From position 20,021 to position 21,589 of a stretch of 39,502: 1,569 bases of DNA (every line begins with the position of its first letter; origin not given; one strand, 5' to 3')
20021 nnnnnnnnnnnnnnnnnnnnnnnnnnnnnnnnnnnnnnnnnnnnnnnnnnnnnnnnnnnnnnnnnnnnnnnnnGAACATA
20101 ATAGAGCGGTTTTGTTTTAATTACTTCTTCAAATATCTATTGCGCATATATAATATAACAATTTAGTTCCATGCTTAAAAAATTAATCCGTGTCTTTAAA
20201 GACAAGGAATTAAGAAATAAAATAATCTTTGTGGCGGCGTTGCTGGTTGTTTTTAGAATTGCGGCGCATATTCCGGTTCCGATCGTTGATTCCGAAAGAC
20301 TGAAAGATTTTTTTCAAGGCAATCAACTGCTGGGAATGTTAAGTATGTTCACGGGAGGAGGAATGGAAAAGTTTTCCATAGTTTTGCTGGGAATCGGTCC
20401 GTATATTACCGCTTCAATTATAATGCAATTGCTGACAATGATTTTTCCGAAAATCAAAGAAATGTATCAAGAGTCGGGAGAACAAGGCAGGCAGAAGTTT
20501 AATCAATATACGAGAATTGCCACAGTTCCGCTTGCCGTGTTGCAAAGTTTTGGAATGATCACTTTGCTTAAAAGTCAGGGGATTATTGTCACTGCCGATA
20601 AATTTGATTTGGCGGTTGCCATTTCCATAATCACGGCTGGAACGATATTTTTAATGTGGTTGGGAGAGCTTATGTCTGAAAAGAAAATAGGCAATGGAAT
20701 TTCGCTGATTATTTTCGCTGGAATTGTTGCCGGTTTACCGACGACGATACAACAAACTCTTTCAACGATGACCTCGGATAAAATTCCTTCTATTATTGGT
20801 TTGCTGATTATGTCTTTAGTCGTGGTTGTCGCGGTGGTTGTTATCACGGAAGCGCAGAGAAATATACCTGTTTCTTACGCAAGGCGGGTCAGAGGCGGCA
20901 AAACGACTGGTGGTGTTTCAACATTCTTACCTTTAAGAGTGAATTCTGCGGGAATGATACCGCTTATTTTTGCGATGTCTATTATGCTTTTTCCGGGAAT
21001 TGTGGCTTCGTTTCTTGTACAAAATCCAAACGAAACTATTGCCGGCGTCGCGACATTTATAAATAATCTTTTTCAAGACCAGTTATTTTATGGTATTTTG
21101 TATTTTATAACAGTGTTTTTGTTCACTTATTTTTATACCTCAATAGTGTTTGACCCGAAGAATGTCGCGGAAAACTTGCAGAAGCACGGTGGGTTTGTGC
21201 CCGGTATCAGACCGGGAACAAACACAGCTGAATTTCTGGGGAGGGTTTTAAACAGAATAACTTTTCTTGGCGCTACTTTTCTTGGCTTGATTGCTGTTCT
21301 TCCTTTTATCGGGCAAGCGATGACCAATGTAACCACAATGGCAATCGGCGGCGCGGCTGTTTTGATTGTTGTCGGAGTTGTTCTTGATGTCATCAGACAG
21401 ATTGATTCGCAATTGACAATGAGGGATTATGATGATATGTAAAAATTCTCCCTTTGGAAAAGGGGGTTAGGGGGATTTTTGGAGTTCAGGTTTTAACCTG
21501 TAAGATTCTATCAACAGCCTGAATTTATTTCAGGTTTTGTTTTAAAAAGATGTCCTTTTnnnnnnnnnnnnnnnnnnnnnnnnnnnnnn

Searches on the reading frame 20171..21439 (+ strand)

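Call 64: search_protein_families(library=pfam, proteins=[window:20171-21439:+], max_evalue=0.00001)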
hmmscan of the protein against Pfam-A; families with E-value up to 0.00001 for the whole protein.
window:20171-21439:+ (423 aa): 1 family
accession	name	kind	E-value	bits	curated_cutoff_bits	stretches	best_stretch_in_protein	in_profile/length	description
PF00344.25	SecY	-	1.9e-101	339.9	32.2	1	69-407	1-305/306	SecY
